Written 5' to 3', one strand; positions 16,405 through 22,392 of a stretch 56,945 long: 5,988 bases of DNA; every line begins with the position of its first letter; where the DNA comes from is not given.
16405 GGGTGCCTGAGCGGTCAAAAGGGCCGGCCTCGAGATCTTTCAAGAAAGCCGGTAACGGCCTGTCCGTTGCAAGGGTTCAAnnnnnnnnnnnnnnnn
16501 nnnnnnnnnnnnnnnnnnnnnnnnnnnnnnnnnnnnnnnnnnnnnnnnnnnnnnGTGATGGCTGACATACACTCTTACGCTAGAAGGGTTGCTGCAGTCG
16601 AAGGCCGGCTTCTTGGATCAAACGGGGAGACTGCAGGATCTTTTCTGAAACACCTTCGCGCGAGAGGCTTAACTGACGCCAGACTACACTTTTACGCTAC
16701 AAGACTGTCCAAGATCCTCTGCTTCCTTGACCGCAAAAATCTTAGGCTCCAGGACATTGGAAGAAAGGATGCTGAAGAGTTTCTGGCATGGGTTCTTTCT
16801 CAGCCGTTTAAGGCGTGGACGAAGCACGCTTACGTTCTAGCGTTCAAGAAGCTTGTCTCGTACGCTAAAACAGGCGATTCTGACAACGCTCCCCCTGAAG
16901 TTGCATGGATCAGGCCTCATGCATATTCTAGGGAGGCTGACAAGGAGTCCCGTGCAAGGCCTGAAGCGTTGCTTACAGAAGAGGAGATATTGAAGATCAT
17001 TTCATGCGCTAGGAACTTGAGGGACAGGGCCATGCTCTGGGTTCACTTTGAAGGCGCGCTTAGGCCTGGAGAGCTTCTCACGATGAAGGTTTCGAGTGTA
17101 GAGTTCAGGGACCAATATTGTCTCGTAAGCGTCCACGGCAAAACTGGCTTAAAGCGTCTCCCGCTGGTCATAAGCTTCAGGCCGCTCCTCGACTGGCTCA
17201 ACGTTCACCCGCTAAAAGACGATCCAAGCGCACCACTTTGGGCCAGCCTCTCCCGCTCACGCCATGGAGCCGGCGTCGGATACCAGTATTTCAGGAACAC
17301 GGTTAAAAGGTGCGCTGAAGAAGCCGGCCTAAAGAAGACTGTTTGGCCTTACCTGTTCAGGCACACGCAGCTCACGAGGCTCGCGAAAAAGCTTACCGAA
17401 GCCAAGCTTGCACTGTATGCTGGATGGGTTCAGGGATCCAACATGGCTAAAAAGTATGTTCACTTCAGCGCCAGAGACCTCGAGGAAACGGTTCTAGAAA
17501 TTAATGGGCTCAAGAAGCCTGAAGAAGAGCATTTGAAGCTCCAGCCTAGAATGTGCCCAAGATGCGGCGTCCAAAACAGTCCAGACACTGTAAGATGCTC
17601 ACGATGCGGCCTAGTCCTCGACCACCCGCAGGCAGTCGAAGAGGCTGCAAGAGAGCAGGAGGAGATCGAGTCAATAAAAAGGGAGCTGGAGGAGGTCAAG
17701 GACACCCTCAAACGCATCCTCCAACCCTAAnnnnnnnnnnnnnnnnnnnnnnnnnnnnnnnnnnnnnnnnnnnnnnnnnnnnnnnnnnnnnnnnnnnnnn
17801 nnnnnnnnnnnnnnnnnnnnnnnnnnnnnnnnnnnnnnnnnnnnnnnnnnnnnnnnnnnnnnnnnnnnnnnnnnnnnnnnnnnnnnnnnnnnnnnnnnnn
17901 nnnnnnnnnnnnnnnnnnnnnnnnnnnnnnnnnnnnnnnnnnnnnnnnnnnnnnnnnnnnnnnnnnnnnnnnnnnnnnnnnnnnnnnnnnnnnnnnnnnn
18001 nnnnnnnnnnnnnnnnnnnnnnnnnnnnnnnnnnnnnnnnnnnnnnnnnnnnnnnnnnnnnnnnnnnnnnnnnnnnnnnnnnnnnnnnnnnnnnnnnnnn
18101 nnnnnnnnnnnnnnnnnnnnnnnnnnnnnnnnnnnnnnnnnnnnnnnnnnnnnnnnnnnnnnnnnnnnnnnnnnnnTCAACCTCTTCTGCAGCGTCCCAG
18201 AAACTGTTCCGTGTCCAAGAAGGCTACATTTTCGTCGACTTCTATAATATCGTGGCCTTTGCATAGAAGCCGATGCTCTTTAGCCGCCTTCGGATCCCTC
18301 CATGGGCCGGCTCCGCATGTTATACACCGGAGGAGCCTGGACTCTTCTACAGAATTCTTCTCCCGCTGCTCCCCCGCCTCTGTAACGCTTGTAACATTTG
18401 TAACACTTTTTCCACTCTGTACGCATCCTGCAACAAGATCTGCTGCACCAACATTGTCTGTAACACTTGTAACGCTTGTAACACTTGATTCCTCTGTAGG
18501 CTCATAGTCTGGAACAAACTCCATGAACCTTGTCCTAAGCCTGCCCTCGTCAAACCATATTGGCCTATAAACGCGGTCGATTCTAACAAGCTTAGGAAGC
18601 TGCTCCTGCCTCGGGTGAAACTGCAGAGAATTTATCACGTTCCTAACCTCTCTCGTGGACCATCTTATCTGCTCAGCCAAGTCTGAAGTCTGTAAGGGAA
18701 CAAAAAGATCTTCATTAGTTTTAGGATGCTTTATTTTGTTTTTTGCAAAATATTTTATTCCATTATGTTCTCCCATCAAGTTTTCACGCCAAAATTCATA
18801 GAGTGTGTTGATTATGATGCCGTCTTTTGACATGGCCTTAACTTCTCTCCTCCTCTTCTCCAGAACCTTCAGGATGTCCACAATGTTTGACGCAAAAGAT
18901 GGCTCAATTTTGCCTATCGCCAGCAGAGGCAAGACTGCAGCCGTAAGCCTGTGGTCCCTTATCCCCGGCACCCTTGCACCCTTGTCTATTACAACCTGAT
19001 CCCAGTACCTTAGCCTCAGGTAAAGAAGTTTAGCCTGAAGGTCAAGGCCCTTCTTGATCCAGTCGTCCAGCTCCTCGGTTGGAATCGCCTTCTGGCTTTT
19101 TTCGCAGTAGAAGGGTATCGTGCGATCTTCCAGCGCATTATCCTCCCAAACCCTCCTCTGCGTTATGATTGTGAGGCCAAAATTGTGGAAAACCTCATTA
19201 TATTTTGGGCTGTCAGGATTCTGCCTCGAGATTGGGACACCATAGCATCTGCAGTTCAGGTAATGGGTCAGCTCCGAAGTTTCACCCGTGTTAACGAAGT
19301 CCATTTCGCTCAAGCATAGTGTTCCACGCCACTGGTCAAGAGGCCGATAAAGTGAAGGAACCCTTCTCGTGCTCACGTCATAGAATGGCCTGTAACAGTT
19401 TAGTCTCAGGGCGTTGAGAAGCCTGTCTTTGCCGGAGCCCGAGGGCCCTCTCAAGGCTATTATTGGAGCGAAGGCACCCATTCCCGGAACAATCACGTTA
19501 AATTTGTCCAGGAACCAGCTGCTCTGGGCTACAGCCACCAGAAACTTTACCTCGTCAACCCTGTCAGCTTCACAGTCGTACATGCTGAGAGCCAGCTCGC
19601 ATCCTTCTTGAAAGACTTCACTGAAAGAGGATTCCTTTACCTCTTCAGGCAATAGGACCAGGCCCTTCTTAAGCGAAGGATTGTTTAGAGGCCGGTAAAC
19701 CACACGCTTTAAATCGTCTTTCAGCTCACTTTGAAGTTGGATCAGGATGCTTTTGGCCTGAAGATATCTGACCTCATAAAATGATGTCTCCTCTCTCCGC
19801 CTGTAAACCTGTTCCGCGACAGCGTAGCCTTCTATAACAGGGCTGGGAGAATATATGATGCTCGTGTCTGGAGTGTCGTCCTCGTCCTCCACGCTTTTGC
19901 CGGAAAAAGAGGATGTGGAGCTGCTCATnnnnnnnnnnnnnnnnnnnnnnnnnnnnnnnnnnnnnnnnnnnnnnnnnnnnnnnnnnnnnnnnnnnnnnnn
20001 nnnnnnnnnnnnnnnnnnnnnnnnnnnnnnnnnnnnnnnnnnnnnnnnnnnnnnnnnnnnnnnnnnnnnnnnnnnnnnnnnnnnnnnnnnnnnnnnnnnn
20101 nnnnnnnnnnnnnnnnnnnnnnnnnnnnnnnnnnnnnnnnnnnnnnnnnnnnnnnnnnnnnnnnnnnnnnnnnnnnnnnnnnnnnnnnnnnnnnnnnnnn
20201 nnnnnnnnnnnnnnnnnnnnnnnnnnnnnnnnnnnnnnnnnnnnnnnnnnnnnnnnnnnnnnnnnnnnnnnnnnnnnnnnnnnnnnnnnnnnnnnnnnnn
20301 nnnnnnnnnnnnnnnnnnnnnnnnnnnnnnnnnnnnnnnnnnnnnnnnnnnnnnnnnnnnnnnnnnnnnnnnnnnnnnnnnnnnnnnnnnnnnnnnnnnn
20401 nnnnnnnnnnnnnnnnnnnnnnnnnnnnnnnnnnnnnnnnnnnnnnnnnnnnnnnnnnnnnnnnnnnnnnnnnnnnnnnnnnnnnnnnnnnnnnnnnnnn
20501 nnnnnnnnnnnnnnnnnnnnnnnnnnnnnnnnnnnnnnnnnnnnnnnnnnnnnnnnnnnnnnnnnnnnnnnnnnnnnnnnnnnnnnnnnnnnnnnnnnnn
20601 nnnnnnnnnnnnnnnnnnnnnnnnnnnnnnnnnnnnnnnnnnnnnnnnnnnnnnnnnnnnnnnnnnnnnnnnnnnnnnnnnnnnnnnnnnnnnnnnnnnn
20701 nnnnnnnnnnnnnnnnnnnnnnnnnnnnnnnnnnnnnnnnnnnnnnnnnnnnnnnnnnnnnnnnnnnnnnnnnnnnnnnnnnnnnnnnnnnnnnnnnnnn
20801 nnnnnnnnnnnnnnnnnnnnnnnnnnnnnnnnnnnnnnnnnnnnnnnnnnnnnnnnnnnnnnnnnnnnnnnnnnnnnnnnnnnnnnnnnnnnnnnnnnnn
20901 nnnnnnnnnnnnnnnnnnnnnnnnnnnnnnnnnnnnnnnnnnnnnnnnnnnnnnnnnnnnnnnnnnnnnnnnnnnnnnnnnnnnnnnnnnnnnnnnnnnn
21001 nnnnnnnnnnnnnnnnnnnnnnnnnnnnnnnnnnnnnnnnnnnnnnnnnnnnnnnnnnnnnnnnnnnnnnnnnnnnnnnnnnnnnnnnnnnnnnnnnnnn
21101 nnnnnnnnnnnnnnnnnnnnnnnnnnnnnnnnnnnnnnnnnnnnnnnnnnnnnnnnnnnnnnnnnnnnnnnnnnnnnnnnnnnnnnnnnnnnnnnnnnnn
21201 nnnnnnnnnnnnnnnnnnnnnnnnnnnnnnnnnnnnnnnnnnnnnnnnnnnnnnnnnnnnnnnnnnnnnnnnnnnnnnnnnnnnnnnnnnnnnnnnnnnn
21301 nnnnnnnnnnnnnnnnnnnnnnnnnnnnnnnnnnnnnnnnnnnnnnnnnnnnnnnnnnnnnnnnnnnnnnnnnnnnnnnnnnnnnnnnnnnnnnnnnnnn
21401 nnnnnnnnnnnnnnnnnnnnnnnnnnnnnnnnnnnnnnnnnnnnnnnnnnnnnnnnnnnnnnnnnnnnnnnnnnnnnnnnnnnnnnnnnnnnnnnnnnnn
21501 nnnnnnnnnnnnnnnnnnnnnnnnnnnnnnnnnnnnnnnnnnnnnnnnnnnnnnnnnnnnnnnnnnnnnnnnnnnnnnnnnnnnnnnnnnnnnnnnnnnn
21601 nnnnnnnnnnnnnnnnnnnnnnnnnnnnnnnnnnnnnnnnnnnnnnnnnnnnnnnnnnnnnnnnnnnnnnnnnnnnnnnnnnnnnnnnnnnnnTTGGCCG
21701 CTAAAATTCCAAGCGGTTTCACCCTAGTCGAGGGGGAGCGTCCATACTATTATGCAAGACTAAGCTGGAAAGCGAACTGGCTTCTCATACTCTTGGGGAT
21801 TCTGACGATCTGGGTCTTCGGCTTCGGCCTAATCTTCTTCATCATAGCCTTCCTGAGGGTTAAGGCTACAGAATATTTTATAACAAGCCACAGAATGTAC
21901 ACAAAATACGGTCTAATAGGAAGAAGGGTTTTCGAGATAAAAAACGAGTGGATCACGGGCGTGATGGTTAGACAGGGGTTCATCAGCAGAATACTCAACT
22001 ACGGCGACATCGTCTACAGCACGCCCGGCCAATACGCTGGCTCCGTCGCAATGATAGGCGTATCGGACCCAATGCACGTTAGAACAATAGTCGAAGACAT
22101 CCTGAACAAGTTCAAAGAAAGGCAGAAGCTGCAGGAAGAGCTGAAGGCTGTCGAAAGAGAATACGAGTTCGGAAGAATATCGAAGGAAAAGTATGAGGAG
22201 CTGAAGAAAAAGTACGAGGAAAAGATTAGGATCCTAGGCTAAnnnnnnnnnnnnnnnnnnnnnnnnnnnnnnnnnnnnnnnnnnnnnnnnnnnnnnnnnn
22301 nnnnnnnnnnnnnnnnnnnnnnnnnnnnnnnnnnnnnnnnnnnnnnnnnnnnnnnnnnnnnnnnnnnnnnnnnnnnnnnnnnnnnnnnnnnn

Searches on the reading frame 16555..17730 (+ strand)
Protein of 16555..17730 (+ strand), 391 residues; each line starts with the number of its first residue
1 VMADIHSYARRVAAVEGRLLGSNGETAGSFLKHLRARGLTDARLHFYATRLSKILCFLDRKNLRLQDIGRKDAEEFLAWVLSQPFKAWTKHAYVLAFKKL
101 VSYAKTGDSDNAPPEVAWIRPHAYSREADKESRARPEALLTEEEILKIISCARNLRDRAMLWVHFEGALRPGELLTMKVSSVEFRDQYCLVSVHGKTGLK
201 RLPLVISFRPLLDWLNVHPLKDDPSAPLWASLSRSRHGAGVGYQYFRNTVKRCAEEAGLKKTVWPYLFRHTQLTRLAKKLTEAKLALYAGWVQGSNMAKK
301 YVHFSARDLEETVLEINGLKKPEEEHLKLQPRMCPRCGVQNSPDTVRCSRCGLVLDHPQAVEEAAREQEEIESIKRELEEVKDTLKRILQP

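Call 7: search_protein_families(library=pfam, proteins=[window:16555-17730:+], max_evalue=0.1)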
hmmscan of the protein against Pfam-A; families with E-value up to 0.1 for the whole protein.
window:16555-17730:+ (391 aa): 10 families
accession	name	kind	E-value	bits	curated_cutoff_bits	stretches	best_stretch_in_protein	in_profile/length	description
PF00589.27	Phage_integrase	-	9.6e-14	52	27.1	1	140-304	3-168/172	Phage integrase family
PF13240.11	Zn_Ribbon_1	-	0.00013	22.1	25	1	334-352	2-20/23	zinc-ribbon domain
PF00641.23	Zn_ribbon_RanBP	-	0.00018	21.2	27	1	334-352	7-25/30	Zn-finger in Ran binding protein and others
PF13102.12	Phage_int_SAM_5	-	0.0033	18.2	22.3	1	38-105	17-83/98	Phage integrase SAM-like domain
PF08271.17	Zn_Ribbon_TF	-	0.0038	17.2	29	1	333-362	2-36/43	TFIIB zinc-binding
PF02899.23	Phage_int_SAM_1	-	0.0084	16.8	22.3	1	30-105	4-80/83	Phage integrase, N-terminal SAM-like domain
PF12773.13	DZR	-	0.0088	16.6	27.3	1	328-352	21-45/45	Double zinc ribbon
PF13248.11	Zn_ribbon_3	-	0.017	15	27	1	334-355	5-26/26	zinc-ribbon domain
PF17034.11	zinc_ribbon_16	-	0.038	14.6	27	1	298-377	4-80/125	Zinc-ribbon like family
PF13495.12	Phage_int_SAM_4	-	0.062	14.1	27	0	30-82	5-55/85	Phage integrase, N-terminal SAM-like domain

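Call 50: search_protein_families(library=ncbifam, proteins=[window:16555-17730:+], max_evalue=0.001)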
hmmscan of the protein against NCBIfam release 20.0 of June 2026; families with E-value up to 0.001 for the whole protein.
window:16555-17730:+ (391 aa): 7 families
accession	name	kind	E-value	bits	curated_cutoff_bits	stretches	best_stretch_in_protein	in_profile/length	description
NF040815.2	recomb_XerA_Arch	equivalog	4.3e-17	62.5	220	1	29-279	2-229/263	site-specific tyrosine recombinase/integron integrase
NF001399.0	PRK00283.1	subfamily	1.1e-16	61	279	1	28-276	10-255/300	tyrosine recombinase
TIGR02225.1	recomb_XerD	equivalog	3.1e-16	59.6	329.6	1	29-276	2-246/290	site-specific tyrosine recombinase XerD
TIGR02224.1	recomb_XerC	equivalog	1.2e-14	54.4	335.15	1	29-276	2-249/295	tyrosine recombinase XerC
NF002331.0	PRK01287.1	subfamily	3.1e-06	26.4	371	1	130-276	132-284/365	site-specific tyrosine recombinase XerC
NF007370.0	PRK09870.1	subfamily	9.5e-05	22.1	221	1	139-283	12-158/200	tyrosine-type DNA invertase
TIGR02249.1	integrase_gron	subfamily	0.00039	19.9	265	0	244-277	240-273/315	integron integrase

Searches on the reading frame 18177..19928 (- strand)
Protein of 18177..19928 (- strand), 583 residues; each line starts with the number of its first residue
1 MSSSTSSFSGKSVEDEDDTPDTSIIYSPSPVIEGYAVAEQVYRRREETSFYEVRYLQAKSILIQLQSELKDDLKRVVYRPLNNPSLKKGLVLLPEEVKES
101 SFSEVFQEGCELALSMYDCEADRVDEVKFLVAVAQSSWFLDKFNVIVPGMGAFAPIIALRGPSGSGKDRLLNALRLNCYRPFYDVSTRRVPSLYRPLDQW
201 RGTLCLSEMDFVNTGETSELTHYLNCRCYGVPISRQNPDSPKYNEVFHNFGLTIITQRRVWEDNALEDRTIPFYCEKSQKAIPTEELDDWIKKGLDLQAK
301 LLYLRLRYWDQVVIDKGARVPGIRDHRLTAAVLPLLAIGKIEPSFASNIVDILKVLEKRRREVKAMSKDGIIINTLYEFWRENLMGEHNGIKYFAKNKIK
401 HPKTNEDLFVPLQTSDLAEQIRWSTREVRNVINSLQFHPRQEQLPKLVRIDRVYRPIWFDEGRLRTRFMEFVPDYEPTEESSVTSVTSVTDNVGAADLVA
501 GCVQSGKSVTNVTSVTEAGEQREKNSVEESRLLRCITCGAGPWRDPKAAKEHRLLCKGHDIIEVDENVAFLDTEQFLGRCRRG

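Call 7: search_protein_families(library=pfam, proteins=[window:18177-19928:-], max_evalue=0.1)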
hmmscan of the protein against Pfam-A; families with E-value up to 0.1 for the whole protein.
window:18177-19928:- (583 aa): 0 families

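Call 15: search_protein_families(library=phrogs, proteins=[window:18177-19928:-], max_evalue=0.01)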
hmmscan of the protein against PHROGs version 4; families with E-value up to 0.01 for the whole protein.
window:18177-19928:- (583 aa): 0 families

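Call 16: search_protein_families(library=padloc, proteins=[window:18177-19928:-], max_evalue=0.01)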
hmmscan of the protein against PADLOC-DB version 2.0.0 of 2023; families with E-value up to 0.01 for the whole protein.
window:18177-19928:- (583 aa): 0 families

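Call 50: search_protein_families(library=ncbifam, proteins=[window:18177-19928:-], max_evalue=0.001)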
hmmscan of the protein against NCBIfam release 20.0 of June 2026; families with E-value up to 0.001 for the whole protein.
window:18177-19928:- (583 aa): 0 families

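Call 102: search_solved_structures(query=window:18177-19928:-, max_evalue=0.1)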
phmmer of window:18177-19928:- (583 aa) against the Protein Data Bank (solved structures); distinct sequences matched with E-value up to 0.1: 0.

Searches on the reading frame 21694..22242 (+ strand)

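Call 7: search_protein_families(library=pfam, proteins=[window:21694-22242:+], max_evalue=0.1)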
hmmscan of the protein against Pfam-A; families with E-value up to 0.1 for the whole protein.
window:21694-22242:+ (182 aa): 2 families
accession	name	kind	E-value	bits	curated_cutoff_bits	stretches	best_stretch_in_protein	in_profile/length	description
PF03703.20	bPH_2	-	6.5e-14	52.4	22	1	57-131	2-76/78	Bacterial PH domain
PF05120.17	GvpG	-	0.00014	22.4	30.6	1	136-176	23-63/67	Gas vesicle protein G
